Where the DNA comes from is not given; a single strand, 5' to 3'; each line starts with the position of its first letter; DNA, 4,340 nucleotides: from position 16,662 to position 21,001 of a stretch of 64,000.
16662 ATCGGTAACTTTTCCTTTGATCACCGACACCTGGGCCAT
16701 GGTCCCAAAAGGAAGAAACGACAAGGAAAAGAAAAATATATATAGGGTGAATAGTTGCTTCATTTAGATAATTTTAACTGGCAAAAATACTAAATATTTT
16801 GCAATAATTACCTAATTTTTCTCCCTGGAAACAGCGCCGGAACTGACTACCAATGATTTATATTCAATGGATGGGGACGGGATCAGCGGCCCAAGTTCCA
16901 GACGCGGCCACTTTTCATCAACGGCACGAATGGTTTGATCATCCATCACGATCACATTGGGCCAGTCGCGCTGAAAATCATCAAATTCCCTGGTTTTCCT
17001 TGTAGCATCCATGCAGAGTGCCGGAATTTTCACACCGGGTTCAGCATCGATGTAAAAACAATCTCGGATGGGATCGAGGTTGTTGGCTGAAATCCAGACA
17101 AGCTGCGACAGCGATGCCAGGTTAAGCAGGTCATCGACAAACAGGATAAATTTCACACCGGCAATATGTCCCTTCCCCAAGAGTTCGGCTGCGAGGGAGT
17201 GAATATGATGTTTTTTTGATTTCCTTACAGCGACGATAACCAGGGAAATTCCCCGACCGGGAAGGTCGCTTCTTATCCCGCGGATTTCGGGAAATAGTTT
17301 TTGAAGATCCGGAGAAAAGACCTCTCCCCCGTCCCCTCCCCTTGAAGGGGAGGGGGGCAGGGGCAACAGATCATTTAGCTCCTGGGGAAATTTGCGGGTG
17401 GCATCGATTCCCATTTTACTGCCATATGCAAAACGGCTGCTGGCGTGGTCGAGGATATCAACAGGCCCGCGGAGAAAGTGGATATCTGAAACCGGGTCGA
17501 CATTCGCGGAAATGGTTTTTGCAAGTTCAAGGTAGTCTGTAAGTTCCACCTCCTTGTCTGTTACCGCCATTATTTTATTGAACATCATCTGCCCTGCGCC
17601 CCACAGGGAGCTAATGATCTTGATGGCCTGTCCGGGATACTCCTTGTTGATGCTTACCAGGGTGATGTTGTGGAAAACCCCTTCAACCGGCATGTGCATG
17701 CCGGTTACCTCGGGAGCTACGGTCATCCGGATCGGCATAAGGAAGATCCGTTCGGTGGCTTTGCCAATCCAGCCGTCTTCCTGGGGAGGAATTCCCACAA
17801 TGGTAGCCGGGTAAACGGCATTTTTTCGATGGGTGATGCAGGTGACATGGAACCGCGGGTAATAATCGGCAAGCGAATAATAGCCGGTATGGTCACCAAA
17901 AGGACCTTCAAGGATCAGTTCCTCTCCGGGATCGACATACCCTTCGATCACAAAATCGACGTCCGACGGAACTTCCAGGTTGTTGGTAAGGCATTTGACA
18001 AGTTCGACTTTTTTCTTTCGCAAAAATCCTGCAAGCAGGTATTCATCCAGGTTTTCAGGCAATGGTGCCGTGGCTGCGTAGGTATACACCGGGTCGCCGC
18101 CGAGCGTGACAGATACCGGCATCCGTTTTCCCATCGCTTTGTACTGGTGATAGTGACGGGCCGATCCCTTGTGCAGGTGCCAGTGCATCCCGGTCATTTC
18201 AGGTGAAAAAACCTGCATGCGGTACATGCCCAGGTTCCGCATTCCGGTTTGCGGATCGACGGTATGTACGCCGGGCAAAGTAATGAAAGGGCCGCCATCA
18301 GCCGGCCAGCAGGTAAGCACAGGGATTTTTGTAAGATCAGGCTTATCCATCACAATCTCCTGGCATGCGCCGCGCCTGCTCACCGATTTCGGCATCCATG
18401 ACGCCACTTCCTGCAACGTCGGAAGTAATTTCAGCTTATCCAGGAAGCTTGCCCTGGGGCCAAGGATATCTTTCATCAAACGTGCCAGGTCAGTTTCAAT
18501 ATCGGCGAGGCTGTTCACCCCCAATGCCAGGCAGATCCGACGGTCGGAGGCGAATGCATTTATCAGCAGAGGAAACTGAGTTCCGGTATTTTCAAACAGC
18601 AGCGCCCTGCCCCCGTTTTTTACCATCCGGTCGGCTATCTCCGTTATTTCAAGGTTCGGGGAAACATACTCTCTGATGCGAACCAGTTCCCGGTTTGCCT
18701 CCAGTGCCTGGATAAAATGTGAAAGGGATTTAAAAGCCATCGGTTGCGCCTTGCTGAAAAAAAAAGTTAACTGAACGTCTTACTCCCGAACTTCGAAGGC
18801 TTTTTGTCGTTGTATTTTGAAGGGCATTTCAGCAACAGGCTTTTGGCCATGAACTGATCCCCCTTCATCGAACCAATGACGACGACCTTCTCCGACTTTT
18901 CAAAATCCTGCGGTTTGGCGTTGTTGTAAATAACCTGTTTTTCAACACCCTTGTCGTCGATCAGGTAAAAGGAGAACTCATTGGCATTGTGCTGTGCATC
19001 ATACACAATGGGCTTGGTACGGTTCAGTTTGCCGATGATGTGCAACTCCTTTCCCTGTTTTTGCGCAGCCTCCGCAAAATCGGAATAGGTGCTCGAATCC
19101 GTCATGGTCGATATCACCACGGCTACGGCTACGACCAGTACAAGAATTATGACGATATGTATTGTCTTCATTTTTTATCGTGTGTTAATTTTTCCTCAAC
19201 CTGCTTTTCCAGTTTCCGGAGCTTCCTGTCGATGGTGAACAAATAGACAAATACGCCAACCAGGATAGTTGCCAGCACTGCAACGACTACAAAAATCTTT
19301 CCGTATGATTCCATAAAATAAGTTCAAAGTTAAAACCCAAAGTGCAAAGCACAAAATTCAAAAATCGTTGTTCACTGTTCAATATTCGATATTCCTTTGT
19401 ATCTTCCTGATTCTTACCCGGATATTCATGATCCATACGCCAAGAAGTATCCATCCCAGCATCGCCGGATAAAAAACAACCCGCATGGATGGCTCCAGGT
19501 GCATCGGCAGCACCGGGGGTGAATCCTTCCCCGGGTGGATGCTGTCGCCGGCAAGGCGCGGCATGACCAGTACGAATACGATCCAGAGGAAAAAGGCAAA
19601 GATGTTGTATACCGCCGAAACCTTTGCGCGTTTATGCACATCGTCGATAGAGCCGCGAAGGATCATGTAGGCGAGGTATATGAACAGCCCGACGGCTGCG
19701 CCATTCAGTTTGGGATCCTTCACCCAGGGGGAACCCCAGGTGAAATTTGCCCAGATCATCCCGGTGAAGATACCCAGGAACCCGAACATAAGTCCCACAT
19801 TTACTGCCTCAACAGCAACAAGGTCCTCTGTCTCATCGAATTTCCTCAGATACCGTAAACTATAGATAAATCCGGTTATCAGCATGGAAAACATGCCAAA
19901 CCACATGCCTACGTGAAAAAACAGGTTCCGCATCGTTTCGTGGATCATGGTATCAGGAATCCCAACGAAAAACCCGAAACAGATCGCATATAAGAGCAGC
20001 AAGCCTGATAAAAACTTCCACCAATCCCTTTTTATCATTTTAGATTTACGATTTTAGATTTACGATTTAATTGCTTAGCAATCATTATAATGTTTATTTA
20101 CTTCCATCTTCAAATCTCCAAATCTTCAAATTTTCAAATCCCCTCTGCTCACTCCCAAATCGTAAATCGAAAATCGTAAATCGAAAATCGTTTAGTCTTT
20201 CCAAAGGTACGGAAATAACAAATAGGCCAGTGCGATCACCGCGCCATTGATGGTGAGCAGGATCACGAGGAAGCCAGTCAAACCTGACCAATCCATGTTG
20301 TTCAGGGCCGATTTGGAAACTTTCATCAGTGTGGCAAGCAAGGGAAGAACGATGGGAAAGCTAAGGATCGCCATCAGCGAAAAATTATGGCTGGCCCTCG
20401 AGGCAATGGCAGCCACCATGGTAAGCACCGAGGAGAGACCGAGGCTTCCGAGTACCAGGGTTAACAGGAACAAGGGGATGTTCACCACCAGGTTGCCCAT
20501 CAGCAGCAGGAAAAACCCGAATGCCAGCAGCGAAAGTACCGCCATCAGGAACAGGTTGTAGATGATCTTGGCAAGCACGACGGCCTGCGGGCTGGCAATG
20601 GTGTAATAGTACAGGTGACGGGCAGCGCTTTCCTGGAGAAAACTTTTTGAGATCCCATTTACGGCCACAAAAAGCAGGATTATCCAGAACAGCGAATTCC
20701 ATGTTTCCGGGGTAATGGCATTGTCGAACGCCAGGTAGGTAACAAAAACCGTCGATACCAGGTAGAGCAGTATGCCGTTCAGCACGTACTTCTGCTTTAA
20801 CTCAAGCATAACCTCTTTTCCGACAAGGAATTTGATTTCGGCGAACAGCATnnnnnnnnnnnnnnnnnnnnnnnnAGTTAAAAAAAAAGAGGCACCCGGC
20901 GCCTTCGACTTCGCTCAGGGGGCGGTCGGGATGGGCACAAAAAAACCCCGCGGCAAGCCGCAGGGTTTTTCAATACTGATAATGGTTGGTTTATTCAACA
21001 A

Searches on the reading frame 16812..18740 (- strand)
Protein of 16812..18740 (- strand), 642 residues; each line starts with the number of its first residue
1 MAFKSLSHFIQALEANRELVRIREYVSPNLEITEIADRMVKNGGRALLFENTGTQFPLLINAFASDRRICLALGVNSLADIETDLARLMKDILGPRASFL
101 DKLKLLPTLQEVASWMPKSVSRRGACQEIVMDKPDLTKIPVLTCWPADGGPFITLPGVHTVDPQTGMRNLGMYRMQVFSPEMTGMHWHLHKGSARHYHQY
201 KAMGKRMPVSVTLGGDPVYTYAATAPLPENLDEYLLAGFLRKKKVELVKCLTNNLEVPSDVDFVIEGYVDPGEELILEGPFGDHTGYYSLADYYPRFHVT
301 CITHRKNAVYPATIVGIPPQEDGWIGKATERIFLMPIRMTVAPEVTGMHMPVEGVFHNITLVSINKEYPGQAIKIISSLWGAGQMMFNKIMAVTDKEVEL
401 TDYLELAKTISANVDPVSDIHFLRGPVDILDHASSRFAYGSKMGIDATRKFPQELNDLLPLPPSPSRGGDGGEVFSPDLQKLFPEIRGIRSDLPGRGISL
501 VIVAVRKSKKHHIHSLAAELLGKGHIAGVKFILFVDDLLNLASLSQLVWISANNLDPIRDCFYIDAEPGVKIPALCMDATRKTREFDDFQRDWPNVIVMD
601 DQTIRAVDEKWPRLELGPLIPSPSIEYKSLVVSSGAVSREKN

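Call 79: search_protein_families(library=pfam, proteins=[window:16812-18740:-], max_evalue=0.00001)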
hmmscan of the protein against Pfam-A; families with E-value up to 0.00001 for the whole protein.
window:16812-18740:- (642 aa): 3 families
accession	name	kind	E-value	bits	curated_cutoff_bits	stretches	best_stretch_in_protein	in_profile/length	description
PF01977.22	UbiD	-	1.1e-81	273.3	23.3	1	120-318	3-206/206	3-octaprenyl-4-hydroxybenzoate carboxy-lyase Rift-related domain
PF20696.2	UbiD_C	-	2.2e-48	163.9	24.2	2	324-447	2-127/127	3-octaprenyl-4-hydroxybenzoate carboxy-lyase C-terminal domain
PF20695.2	UbiD_N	-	5.1e-23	81.4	24.3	1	10-82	1-72/78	3-octaprenyl-4-hydroxybenzoate carboxy-lyase N-terminal domain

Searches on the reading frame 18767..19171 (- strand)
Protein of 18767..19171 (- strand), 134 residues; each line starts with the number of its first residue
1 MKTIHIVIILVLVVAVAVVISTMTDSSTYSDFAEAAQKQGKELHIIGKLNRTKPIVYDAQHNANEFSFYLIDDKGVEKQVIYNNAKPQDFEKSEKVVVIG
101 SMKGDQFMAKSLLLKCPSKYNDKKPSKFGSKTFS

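Call 79: search_protein_families(library=pfam, proteins=[window:18767-19171:-], max_evalue=0.00001)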
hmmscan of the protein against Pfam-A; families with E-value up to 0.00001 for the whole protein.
window:18767-19171:- (134 aa): 1 family
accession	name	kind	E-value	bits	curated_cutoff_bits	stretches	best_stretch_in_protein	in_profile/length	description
PF03100.22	CcmE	-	1.7e-13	51.2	24.6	1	29-122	7-98/99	CcmE domain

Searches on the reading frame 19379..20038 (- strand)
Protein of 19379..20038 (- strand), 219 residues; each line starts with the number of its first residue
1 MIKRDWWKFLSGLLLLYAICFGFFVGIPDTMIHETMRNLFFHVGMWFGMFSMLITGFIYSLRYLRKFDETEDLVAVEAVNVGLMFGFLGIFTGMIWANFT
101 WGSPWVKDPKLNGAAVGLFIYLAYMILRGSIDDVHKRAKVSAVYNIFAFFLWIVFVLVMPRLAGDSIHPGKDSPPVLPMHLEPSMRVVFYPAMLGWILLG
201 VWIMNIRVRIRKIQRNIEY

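Call 80: search_protein_families(library=pfam, proteins=[window:19379-20038:-], max_evalue=0.00001)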
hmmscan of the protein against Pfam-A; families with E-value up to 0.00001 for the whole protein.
window:19379-20038:- (219 aa): 1 family
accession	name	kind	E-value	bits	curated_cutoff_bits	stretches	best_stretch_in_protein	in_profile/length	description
PF01578.25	Cytochrom_C_asm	-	7.8e-19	68.6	29.9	1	9-154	34-200/212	Cytochrome C assembly protein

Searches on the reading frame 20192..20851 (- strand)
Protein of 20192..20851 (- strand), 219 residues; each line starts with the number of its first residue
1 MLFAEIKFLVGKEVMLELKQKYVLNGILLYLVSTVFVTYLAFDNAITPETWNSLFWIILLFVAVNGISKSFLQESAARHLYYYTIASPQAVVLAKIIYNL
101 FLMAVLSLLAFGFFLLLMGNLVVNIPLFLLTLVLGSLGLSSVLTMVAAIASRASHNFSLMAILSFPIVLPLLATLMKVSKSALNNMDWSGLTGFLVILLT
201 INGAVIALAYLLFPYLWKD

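Call 80: search_protein_families(library=pfam, proteins=[window:20192-20851:-], max_evalue=0.00001)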
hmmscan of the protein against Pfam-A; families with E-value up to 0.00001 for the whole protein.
window:20192-20851:- (219 aa): 1 family
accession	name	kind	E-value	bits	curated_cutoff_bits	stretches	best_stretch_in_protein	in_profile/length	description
PF03379.19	CcmB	-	4.7e-09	36.4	24.9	1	9-208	4-204/215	CcmB protein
